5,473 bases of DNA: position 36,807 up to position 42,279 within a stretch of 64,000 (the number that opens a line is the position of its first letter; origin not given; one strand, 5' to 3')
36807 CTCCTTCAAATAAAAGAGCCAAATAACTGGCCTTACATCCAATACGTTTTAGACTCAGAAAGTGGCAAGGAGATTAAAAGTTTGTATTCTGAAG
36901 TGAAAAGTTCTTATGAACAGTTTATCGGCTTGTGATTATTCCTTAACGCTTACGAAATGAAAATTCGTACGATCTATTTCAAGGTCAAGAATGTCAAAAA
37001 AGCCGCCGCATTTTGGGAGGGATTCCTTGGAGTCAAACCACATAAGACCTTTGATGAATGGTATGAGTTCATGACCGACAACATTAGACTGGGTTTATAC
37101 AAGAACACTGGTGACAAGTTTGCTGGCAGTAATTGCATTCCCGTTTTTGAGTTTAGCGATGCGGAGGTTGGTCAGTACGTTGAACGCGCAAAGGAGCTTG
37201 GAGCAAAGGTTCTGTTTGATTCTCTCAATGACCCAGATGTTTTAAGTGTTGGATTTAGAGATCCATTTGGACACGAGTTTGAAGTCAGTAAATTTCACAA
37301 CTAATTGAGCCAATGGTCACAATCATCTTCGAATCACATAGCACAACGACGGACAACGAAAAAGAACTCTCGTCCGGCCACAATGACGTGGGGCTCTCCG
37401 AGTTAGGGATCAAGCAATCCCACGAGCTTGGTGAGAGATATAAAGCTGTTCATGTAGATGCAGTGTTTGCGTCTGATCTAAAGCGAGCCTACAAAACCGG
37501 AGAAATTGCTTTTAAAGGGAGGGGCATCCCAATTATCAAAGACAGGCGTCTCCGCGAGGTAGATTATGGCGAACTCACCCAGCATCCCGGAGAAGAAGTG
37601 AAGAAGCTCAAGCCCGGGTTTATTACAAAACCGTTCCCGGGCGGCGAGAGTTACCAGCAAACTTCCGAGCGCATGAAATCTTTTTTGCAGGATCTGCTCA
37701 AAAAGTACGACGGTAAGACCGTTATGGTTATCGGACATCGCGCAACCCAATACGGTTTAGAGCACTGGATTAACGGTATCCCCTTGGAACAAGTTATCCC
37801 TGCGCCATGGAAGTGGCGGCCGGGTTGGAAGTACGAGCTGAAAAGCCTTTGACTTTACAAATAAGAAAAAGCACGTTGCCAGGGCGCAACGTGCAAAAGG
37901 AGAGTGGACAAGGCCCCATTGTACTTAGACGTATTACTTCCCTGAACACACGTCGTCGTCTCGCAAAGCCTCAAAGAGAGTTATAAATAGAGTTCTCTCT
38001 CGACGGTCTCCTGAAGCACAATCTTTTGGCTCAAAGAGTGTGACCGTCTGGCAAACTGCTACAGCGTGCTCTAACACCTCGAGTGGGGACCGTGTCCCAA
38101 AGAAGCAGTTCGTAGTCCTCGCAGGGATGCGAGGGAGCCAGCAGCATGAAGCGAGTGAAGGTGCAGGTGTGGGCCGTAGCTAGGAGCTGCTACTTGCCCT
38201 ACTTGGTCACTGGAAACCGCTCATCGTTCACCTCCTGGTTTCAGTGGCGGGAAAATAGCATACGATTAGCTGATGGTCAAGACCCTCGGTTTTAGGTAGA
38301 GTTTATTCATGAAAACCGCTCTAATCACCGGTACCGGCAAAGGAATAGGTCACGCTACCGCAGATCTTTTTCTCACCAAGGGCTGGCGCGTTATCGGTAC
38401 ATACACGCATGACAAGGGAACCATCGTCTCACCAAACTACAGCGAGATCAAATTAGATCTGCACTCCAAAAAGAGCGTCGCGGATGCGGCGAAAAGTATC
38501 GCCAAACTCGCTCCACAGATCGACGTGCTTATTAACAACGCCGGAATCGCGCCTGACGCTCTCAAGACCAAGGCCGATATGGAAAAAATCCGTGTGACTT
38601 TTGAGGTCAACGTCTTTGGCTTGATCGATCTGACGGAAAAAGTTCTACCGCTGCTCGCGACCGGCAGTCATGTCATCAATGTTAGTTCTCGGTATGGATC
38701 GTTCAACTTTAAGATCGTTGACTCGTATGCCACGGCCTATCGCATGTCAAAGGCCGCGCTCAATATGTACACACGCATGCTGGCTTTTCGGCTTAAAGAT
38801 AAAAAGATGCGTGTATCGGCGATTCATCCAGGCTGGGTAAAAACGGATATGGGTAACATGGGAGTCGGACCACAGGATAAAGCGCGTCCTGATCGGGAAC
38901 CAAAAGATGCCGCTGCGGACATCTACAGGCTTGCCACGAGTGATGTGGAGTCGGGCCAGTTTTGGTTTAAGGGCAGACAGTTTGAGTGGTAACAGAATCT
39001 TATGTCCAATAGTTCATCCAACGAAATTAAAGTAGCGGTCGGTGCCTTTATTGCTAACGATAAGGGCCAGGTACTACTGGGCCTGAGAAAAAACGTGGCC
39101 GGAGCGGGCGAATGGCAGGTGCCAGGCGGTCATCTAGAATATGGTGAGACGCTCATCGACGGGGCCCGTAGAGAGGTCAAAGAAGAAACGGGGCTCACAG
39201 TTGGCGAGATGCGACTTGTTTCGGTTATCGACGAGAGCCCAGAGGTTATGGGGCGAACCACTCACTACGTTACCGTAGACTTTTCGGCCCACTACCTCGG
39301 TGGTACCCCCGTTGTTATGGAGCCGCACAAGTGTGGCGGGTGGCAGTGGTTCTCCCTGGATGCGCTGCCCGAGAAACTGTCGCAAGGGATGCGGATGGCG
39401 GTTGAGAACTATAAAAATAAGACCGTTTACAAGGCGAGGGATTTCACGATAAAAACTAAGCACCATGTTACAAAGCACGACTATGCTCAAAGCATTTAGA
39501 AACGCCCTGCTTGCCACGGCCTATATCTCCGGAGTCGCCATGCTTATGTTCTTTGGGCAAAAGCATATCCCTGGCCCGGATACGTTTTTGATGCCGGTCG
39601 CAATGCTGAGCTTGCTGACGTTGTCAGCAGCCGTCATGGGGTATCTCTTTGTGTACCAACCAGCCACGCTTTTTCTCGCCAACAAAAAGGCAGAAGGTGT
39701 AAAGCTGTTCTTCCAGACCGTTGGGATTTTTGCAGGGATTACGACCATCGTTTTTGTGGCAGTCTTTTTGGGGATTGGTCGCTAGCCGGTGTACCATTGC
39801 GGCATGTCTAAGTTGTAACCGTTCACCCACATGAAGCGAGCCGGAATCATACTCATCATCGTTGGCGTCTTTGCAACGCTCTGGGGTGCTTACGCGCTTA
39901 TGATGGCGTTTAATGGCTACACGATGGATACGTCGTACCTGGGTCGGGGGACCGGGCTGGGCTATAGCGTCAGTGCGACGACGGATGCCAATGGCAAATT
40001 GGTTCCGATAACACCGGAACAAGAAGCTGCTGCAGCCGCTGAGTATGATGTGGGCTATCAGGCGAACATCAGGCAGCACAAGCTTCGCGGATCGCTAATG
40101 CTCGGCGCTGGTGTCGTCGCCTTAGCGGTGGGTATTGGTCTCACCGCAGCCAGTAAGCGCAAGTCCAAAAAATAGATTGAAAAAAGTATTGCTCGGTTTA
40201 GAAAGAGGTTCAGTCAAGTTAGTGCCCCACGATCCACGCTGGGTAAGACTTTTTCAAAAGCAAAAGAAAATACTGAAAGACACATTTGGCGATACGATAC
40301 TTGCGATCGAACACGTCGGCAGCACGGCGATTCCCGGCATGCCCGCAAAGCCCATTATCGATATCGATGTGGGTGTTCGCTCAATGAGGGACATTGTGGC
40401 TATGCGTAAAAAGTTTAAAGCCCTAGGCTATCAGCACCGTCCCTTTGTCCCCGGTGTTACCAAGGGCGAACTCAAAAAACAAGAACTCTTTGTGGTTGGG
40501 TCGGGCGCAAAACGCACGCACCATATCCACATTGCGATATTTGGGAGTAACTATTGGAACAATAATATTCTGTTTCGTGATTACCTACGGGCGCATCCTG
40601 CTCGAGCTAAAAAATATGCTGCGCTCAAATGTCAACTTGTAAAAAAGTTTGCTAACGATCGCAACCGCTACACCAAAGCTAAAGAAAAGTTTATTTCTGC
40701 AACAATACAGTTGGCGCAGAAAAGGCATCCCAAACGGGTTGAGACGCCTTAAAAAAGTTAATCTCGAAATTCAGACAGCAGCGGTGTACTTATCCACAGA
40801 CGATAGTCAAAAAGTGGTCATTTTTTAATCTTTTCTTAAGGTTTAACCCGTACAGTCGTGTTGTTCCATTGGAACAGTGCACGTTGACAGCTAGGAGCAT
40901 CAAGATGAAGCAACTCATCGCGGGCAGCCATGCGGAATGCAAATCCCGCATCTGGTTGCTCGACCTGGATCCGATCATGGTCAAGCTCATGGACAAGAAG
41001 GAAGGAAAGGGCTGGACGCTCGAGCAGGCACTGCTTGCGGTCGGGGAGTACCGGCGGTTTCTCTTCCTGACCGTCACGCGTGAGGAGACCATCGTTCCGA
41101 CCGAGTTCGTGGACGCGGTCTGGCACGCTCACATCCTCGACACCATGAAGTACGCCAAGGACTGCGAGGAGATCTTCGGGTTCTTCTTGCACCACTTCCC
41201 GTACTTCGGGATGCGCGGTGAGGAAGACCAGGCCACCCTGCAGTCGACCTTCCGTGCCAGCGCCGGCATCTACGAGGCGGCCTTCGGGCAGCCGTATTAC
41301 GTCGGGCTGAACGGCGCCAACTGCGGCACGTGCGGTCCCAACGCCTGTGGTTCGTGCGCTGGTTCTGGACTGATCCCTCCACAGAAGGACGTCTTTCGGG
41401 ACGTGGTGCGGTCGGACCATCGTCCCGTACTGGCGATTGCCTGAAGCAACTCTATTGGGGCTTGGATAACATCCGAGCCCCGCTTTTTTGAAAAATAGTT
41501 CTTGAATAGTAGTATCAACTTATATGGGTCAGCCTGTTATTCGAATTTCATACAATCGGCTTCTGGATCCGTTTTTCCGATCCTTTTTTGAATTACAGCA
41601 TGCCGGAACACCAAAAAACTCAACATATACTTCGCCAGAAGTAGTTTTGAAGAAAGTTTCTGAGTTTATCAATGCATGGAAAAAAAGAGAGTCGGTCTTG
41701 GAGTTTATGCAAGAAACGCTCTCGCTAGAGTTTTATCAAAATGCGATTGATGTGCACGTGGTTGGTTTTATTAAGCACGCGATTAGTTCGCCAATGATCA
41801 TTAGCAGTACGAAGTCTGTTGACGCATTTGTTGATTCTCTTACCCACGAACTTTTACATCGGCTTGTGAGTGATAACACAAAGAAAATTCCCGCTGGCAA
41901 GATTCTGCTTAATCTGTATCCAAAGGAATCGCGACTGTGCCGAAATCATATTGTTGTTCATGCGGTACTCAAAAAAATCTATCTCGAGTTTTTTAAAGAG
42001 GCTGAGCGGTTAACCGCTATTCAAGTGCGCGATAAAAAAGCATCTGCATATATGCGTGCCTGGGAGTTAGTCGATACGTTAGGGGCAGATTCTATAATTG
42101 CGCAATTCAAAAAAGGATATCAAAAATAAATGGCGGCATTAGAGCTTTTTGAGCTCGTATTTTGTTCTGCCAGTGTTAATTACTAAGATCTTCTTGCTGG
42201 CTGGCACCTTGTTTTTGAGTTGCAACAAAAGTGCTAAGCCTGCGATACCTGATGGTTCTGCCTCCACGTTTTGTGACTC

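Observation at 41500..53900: ~12.4-kb AT-shifted genomic island with kinases, signalling-metabolite enzymes and several pseudogenes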

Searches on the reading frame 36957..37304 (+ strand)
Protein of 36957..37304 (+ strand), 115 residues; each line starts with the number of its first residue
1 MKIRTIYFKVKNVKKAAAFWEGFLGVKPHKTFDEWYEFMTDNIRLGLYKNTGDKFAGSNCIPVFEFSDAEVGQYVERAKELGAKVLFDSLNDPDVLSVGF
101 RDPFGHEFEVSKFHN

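Call 65: search_protein_families(library=pfam, proteins=[window:36957-37304:+], max_evalue=0.01)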
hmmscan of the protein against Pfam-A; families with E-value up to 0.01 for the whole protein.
window:36957-37304:+ (115 aa): 2 families
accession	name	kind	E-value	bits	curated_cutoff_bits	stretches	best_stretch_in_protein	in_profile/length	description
PF00903.31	Glyoxalase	-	1.5e-08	35.5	20.6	1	10-110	9-121/121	Glyoxalase/Bleomycin resistance protein/Dioxygenase superfamily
PF18029.7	Glyoxalase_6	-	4.9e-07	30.8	23.6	1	6-110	2-105/106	Glyoxalase-like domain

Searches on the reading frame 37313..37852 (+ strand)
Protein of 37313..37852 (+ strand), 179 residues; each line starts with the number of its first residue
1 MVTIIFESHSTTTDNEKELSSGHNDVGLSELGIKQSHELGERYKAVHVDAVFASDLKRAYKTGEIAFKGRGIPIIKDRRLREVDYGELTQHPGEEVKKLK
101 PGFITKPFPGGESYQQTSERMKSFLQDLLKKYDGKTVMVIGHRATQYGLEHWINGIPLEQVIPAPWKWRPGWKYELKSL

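Call 65: search_protein_families(library=pfam, proteins=[window:37313-37852:+], max_evalue=0.01)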
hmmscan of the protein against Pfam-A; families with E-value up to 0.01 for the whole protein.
window:37313-37852:+ (179 aa): 1 family
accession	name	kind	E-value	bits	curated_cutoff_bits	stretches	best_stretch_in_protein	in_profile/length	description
PF00300.27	His_Phos_1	-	2.7e-34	119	21.7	1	9-161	6-166/194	Histidine phosphatase superfamily (branch 1)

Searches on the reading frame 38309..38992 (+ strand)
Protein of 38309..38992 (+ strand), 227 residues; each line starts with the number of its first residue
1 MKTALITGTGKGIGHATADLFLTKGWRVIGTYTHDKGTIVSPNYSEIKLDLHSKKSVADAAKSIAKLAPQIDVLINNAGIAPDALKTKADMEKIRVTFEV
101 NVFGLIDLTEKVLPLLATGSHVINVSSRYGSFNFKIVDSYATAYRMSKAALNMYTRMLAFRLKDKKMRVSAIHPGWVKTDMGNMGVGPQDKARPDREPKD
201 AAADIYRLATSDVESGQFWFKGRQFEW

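Call 65: search_protein_families(library=pfam, proteins=[window:38309-38992:+], max_evalue=0.01)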
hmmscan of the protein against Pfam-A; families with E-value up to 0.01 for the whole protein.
window:38309-38992:+ (227 aa): 4 families
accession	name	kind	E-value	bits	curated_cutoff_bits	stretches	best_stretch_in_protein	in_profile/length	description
PF00106.31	adh_short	-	2.1e-36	125.7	26.6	1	2-182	1-187/195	short chain dehydrogenase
PF13561.12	adh_short_C2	-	4.4e-33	115.2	27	1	11-187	6-185/236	Enoyl-(Acyl carrier protein) reductase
PF08659.16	KR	-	0.00011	22.6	22.6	1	5-149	4-158/180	KR domain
PF23441.1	SDR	-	0.0015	18.4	27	1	63-195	83-212/258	SDR-like rossmann domain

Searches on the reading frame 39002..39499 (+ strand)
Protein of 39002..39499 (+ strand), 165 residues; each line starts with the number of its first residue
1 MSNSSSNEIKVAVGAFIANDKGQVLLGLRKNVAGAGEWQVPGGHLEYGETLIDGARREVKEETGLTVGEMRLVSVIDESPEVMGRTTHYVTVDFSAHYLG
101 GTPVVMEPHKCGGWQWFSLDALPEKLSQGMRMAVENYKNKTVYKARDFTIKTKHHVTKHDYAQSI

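Call 7: search_protein_families(library=pfam, proteins=[window:39002-39499:+], max_evalue=0.01)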
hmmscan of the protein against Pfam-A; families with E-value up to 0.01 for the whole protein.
window:39002-39499:+ (165 aa): 2 families
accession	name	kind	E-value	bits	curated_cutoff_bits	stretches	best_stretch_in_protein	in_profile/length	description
PF00293.34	NUDIX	-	6.4e-24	84.9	21.1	1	10-132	3-129/134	NUDIX domain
PF14815.12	NUDIX_4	-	0.0029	17.8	35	1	16-124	4-100/113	NUDIX domain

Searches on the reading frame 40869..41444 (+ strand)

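Call 7: search_protein_families(library=pfam, proteins=[window:40869-41444:+], max_evalue=0.01)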
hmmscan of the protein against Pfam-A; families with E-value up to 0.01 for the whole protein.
window:40869-41444:+ (191 aa): 1 family
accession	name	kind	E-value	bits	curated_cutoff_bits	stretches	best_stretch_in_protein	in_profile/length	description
PF07173.17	GRDP-like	-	0.0025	19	22.7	1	57-98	97-143/143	Glycine-rich domain-containing protein-like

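Call 72: search_protein_families(library=ncbifam, proteins=[window:40869-41444:+], max_evalue=0.01)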
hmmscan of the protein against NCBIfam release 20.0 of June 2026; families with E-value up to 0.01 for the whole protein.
window:40869-41444:+ (191 aa): 0 families

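Call 91: search_protein_families(library=padloc, proteins=[window:40869-41444:+], max_evalue=0.01)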
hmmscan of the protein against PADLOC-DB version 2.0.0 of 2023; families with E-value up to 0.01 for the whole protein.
window:40869-41444:+ (191 aa): 0 families

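Call 92: search_protein_families(library=phrogs, proteins=[window:40869-41444:+], max_evalue=0.01)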
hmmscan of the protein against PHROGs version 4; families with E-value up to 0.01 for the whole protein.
window:40869-41444:+ (191 aa): 0 families

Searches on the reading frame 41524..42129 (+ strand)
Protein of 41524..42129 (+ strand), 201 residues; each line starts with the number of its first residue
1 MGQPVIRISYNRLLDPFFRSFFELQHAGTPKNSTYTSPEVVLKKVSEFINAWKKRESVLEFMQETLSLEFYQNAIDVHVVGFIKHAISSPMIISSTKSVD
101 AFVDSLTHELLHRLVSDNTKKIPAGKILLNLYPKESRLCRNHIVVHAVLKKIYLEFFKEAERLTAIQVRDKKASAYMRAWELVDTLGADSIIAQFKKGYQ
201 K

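Call 6: search_protein_families(library=pfam, proteins=[window:41524-42129:+], max_evalue=0.01)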
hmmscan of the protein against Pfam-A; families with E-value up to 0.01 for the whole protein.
window:41524-42129:+ (201 aa): 0 families

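Call 72: search_protein_families(library=ncbifam, proteins=[window:41524-42129:+], max_evalue=0.01)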
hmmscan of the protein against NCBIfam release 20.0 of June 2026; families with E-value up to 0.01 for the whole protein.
window:41524-42129:+ (201 aa): 0 families

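Call 91: search_protein_families(library=padloc, proteins=[window:41524-42129:+], max_evalue=0.01)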
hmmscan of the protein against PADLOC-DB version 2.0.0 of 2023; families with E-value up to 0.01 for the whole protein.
window:41524-42129:+ (201 aa): 0 families

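Call 92: search_protein_families(library=phrogs, proteins=[window:41524-42129:+], max_evalue=0.01)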
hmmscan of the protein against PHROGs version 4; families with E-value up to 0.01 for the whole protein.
window:41524-42129:+ (201 aa): 0 families
